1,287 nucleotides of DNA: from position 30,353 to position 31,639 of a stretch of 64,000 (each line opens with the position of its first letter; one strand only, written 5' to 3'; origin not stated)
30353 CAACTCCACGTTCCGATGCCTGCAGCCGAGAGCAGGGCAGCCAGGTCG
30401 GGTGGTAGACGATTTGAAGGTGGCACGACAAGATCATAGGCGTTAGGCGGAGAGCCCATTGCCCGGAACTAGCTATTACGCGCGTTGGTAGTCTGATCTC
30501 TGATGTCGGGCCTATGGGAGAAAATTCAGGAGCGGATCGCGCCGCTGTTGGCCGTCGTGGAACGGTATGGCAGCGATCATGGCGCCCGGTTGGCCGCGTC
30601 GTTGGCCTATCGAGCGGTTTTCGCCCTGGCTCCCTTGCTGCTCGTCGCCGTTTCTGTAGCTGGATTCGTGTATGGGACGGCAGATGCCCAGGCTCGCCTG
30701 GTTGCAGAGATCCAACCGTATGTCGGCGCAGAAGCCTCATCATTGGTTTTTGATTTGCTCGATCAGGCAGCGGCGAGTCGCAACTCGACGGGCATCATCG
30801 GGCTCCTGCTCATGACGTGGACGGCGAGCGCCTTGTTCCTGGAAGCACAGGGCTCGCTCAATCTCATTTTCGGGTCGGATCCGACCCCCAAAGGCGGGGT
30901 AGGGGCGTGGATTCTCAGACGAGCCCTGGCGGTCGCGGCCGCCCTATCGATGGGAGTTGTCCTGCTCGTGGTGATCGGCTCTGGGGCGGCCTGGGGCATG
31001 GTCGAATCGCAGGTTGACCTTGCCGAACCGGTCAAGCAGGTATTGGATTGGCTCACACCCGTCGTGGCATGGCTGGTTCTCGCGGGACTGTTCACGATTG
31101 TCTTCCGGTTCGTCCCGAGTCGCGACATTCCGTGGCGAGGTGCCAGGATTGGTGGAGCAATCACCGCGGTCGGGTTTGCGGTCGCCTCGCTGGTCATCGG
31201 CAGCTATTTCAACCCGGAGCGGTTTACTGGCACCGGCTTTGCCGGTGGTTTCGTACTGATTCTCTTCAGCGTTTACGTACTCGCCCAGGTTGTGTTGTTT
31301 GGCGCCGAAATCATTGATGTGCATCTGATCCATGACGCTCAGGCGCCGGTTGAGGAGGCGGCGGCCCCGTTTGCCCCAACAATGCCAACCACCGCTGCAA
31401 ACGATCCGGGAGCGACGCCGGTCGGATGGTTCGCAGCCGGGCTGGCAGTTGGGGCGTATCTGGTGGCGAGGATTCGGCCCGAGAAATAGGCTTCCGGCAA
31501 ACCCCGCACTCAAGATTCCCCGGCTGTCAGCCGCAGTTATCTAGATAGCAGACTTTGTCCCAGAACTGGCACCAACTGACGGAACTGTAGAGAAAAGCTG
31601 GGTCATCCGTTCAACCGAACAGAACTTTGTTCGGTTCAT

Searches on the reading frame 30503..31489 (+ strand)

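Call 4: search_protein_families(library=pfam, proteins=[window:30503-31489:+], max_evalue=0.01)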
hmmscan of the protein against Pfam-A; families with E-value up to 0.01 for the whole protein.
window:30503-31489:+ (328 aa): 1 family
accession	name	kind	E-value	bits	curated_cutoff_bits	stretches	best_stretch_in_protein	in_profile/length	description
PF03631.20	Virul_fac_BrkB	-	8.8e-35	121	33.7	1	25-271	3-252/259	Virulence factor BrkB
